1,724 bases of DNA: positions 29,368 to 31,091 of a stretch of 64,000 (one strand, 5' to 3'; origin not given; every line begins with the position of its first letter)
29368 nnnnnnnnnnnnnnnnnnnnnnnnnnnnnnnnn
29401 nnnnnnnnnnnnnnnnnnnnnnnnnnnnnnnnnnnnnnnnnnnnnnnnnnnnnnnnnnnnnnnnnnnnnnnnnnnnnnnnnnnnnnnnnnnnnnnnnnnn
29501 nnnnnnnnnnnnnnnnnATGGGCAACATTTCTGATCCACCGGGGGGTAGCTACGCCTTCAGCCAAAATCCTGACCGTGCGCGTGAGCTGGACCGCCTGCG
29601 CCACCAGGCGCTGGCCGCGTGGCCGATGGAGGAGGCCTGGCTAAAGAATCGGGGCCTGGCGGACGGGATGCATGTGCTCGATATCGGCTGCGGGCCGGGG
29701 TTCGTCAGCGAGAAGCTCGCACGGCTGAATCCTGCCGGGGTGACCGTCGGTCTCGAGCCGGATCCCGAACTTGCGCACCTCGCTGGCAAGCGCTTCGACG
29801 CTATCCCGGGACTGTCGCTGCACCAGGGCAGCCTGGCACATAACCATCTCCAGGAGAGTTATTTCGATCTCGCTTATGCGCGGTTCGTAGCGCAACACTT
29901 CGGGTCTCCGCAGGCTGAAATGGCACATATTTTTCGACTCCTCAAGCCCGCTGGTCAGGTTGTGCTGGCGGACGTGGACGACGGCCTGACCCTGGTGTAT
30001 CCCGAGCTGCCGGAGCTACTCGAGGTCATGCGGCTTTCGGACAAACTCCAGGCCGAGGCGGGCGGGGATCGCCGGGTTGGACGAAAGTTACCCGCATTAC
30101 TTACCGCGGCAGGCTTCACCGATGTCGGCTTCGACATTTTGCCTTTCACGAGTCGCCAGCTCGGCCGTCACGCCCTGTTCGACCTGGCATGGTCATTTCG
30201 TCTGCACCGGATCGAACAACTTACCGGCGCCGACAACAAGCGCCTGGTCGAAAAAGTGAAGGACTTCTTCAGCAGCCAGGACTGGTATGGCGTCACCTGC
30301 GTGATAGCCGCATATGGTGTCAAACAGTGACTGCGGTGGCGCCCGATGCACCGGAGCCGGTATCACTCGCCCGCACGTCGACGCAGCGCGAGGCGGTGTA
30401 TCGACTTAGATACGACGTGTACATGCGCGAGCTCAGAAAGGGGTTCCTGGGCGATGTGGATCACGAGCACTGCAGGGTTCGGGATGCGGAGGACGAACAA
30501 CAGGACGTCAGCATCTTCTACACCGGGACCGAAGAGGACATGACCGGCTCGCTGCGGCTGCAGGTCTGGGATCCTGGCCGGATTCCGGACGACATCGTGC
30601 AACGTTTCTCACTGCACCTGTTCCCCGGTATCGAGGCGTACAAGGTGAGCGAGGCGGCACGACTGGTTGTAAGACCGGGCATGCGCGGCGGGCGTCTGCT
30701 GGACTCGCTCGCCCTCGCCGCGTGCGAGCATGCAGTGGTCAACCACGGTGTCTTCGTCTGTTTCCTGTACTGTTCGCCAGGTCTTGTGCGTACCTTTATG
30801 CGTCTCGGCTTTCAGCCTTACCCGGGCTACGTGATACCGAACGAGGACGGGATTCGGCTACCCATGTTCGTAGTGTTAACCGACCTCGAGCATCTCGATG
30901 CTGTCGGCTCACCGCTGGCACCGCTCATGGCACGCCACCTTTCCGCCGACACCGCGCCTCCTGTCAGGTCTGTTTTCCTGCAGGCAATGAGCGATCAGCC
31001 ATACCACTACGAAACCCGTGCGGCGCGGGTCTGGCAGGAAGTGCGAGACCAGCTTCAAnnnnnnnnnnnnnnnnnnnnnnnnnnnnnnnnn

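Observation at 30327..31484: N-acyl amino acid synthase (LuxI/FeeM fold) fused to a cyclic-nucleotide-binding domain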

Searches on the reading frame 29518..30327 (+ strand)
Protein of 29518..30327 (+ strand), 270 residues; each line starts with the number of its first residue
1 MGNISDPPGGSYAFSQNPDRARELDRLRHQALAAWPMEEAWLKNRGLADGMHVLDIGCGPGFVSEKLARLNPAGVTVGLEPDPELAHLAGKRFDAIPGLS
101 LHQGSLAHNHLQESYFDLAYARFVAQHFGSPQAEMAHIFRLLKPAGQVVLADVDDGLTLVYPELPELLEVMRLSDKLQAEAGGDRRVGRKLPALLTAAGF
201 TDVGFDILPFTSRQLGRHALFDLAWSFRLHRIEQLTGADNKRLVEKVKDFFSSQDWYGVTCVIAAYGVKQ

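Call 3: search_protein_families(library=pfam, proteins=[window:29518-30327:+], max_evalue=1)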
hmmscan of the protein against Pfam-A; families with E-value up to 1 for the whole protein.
window:29518-30327:+ (270 aa): 15 families
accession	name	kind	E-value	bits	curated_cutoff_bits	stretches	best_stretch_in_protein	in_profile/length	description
PF13489.12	Methyltransf_23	-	2.1e-14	54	27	1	43-202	19-161/164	Methyltransferase domain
PF08241.18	Methyltransf_11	-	4.7e-14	53.2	21.2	1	54-149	1-94/95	Methyltransferase domain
PF13649.12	Methyltransf_25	-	1.6e-13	51.6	27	1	53-146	1-97/97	Methyltransferase domain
PF13847.12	Methyltransf_31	-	1.2e-12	48.2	27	1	49-160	3-114/145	Methyltransferase domain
PF08242.18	Methyltransf_12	-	2e-12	48.1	30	1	54-147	1-97/98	Methyltransferase domain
PF01135.25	PCMT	-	0.00076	19.7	20.3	1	41-93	68-118/210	Protein-L-isoaspartate(D-aspartate) O-methyltransferase (PCMT)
PF20922.3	Anamorsin_N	-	0.0015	18.7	27.1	1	106-153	42-90/163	Anamorsin, N-terminal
PF02353.26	CMAS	-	0.0078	16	27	1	42-76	55-92/273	Mycolic acid cyclopropane synthetase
PF00398.26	RrnaAD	-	0.0078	15.8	24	1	47-93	28-72/263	Ribosomal RNA adenine dimethylase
PF08003.17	Methyltransf_9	-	0.024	14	23.8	1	50-151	116-218/315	Protein of unknown function (DUF1698)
PF05175.20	MTS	-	0.052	13.6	23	1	50-74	32-56/170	Methyltransferase small domain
PF01728.25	FtsJ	-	0.075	13.4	24.1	1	46-83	17-55/181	FtsJ-like methyltransferase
PF01209.24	Ubie_methyltran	-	0.16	11.7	20.1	1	46-151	44-152/233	ubiE/COQ5 methyltransferase family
PF24675.1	NpmA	-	0.17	11.6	60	1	37-84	11-58/214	16S rRNA (adenine(1408)-N(1))-methyltransferase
PF02390.23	Methyltransf_4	-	0.26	11.2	24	1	52-83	4-35/173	Putative methyltransferase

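Call 4: search_protein_families(library=ncbifam, proteins=[window:29518-30327:+], max_evalue=1)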
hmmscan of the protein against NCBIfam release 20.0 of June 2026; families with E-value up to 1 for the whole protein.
window:29518-30327:+ (270 aa): 40 families (the best 25 are shown)
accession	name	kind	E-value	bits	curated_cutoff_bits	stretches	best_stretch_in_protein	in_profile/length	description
TIGR02072.1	BioC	equivalog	8.6e-11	42.1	184.95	1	41-153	26-135/244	malonyl-ACP O-methyltransferase BioC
NF045667.1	MTase_DVU1556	equivalog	1.4e-10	41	155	1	41-154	14-123/213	DVU_1556 family methyltransferase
NF041537.1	ArsM_AhpD_UU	exception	1.5e-08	33.9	510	1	47-222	74-245/345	arsenite methyltransferase/AhpD domain selenoprotein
TIGR01983.1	UbiG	equivalog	5.7e-08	32.3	102.95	1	47-153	47-154/228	bifunctional 2-polyprenyl-6-hydroxyphenol methylase/3-demethylubiquinol 3-O-methyltransferase UbiG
NF041536.1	ArsM_DUF2284_UU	exception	4.2e-07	28.7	575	1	48-203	75-225/459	arsenite methyltransferase/DUF2284 domain selenoprotein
NF043040.1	corrin_prot_MT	hypoth_equivalog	4.7e-07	29.5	180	1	48-152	40-149/216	corrinoid protein-associated methyltransferase CpaM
NF007610.0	PRK10258.1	equivalog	7.1e-07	28.8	342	1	49-168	42-150/251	malonyl-ACP O-methyltransferase BioC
NF001244.0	PRK00216.1-5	equivalog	2.7e-06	26.9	216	1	46-153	45-156/236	bifunctional demethylmenaquinone methyltransferase/2-methoxy-6-polyprenyl-1,4-benzoquinol methylase UbiE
NF002463.0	PRK01683.1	equivalog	8e-06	25.6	297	1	50-149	32-127/258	trans-aconitate 2-methyltransferase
TIGR01934.1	MenG_MenH_UbiE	subfamily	9.3e-06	25.1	158.35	1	47-153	37-144/223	ubiquinone/menaquinone biosynthesis methyltransferase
TIGR00452.1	TIGR00452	equivalog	4.3e-05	22.5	275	1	50-151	118-220/316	tRNA 5-methoxyuridine(34)/uridine 5-oxyacetic acid(34) synthase CmoB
NF045823.1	PthPhpthDimycoMt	equivalog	0.00018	20.8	300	1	50-154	67-170/256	phthiotriol/phenolphthiotriol dimycocerosates methyltransferase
NF011650.0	PRK15068.1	equivalog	0.0002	20.3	209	1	50-151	123-226/324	tRNA 5-methoxyuridine(34)/uridine 5-oxyacetic acid(34) synthase CmoB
NF047649.1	MTase_UXPK_star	exception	0.00032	19.8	460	1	48-204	76-227/283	methyltransferase/UXPK-star double selenoprotein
TIGR02469.1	CbiT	equivalog_domain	0.00043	20.6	78.3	1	43-88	13-58/124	precorrin-6Y C5,15-methyltransferase (decarboxylating) subunit CbiT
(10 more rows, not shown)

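Call 33: search_solved_structures(query=window:29518-30327:+, max_evalue=0.001)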
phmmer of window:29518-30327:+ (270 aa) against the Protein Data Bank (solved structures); distinct sequences matched with E-value up to 0.001: 8.
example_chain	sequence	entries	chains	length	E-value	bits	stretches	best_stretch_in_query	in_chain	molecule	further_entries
3mgg_A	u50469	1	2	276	6.1e-14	55.3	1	47-203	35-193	Methyltransferase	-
3bkw_A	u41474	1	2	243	2.4e-05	27.1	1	31-150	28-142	S-adenosylmethionine dependent methyltransferase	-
4kdr_A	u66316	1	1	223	7.8e-05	25.4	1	46-154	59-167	3-demethylubiquinone-9 3-methyltransferase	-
5dpm_A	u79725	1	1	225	8e-05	25.4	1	46-154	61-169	Ubiquinone biosynthesis O-methyltransferase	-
4kdc_A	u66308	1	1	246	0.00014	24.5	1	46-152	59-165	3-demethylubiquinone-9 3-methyltransferase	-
5wp4_A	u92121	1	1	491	0.00029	23.5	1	41-153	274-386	Phosphoethanolamine N-methyltransferase 1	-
8zc8_A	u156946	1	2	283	0.00043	23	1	46-156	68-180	MitM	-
21zq_A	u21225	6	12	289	0.00045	22.9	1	47-156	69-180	MitM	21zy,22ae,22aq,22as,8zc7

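Call 74: search_protein_families(library=padloc, proteins=[window:29518-30327:+], max_evalue=0.01)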
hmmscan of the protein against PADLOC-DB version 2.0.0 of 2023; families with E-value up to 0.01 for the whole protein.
window:29518-30327:+ (270 aa): 1 family
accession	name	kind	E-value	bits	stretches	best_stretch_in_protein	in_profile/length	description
PDLC04134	mad2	-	1.8e-13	48.2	1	36-156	278-400/492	mads_2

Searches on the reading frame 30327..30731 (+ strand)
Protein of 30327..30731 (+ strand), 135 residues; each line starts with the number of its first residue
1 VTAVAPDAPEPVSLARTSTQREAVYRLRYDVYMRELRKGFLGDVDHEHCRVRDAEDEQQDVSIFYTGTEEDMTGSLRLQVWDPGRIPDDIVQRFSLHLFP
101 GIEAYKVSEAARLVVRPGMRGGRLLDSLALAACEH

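Call 39: search_solved_structures(query=A3, max_evalue=10, show_alignments=5)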
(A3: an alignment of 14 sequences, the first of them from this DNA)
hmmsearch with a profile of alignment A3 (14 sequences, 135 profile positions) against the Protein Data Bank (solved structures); distinct sequences matched with E-value up to 10: 5.
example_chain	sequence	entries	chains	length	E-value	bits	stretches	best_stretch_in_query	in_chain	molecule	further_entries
5w8c_A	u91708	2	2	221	0.096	15.6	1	21-134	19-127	Autoinducer synthase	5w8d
5w8a_A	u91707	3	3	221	0.097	15.6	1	21-134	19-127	Autoinducer synthase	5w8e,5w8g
6wn0_A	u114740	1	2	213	0.14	15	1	22-122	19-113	4-coumaroyl-homoserine lactone synthase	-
6up2_A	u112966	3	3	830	0.15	15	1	16-54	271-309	Dhx36 protein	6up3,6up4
8vv2_A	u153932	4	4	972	0.28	14.1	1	16-55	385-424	ATP-dependent DNA/RNA helicase DHX36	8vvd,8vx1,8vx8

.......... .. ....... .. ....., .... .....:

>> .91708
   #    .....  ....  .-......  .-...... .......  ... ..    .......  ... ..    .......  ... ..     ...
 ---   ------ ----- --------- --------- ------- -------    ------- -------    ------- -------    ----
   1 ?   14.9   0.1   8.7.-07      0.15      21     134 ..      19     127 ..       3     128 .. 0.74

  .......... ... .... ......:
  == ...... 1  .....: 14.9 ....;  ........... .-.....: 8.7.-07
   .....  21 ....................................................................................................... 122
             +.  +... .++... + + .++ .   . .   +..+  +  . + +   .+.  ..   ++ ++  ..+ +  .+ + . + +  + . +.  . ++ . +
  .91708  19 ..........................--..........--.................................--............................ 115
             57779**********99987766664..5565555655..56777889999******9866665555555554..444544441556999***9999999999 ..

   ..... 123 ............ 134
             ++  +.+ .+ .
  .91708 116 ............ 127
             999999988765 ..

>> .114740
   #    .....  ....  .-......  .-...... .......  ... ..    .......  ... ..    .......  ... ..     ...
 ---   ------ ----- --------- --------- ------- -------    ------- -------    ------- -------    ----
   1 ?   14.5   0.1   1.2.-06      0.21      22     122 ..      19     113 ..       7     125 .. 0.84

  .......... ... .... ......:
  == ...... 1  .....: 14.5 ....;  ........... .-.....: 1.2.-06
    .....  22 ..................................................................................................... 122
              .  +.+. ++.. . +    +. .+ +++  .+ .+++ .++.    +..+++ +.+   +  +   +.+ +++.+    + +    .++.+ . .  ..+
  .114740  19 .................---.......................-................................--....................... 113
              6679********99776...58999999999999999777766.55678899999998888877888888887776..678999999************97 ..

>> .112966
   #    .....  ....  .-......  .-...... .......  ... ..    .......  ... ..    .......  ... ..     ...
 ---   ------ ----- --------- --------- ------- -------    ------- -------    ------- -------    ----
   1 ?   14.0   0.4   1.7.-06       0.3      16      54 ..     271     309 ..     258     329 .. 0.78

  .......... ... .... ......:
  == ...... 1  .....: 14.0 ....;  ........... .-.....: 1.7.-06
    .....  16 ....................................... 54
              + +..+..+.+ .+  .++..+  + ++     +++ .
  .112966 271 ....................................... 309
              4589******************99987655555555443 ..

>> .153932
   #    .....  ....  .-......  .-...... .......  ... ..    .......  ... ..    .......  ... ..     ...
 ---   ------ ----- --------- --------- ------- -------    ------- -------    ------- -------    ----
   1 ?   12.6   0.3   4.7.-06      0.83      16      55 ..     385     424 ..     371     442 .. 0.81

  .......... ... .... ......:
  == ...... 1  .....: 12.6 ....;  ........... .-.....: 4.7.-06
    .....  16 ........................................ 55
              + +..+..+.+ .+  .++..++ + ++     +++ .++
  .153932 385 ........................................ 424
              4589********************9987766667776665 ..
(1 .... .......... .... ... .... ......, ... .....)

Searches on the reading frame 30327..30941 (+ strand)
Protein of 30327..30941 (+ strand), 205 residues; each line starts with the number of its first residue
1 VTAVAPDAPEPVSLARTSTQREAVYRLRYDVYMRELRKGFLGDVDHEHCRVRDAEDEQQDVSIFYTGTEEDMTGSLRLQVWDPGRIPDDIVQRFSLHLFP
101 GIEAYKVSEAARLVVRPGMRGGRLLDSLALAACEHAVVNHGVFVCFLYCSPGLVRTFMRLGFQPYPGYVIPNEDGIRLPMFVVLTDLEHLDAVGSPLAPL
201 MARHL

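Call 28: search_solved_structures(query=A2, max_evalue=10, show_alignments=4)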
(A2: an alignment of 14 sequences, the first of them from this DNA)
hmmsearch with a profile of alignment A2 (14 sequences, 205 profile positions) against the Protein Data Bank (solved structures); distinct sequences matched with E-value up to 10: 20.
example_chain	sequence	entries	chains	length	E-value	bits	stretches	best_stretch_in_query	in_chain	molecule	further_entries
5z6n_A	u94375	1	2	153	0.00052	22.6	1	109-176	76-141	Protein ElaA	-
3pgp_A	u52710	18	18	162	0.0032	20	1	97-183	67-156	uncharacterized protein PA4794 | Uncharacterized protein | GNAT superfamily acetyltransferase PA4794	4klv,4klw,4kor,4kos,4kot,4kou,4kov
5vdb_A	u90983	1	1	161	0.0033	20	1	97-182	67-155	acetyltransferase PA4794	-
3kkw_A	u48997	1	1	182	0.0043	19.6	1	97-183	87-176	Putative uncharacterized protein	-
5w8c_A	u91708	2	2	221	0.033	16.8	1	21-138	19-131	Autoinducer synthase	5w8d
5w8a_A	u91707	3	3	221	0.033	16.7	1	21-138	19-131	Autoinducer synthase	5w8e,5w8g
6wn0_A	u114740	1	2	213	0.17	14.4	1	22-123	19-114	4-coumaroyl-homoserine lactone synthase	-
3fb3_A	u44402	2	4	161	0.21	14.2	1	105-167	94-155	N-acetyltransferase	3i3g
6up2_A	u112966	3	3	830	0.23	14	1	16-54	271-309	Dhx36 protein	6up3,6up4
5jph_A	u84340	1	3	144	0.35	13.4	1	104-164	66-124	Acetyltransferase SACOL1063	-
5jq4_A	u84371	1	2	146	0.36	13.4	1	104-164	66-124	Acetyltransferase SACOL1063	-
4oae_A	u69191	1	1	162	0.39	13.2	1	97-183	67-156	GNAT superfamily acetyltransferase PA4794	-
3ec4_A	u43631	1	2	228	0.39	13.2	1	106-165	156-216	Putative Acetyltransferase from the GNAT family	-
3p2f_A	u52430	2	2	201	0.72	12.4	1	27-187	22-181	AHL synthase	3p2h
1ghe_A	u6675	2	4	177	0.92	12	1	103-149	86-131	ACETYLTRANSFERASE | TABTOXIN RESISTANCE PROTEIN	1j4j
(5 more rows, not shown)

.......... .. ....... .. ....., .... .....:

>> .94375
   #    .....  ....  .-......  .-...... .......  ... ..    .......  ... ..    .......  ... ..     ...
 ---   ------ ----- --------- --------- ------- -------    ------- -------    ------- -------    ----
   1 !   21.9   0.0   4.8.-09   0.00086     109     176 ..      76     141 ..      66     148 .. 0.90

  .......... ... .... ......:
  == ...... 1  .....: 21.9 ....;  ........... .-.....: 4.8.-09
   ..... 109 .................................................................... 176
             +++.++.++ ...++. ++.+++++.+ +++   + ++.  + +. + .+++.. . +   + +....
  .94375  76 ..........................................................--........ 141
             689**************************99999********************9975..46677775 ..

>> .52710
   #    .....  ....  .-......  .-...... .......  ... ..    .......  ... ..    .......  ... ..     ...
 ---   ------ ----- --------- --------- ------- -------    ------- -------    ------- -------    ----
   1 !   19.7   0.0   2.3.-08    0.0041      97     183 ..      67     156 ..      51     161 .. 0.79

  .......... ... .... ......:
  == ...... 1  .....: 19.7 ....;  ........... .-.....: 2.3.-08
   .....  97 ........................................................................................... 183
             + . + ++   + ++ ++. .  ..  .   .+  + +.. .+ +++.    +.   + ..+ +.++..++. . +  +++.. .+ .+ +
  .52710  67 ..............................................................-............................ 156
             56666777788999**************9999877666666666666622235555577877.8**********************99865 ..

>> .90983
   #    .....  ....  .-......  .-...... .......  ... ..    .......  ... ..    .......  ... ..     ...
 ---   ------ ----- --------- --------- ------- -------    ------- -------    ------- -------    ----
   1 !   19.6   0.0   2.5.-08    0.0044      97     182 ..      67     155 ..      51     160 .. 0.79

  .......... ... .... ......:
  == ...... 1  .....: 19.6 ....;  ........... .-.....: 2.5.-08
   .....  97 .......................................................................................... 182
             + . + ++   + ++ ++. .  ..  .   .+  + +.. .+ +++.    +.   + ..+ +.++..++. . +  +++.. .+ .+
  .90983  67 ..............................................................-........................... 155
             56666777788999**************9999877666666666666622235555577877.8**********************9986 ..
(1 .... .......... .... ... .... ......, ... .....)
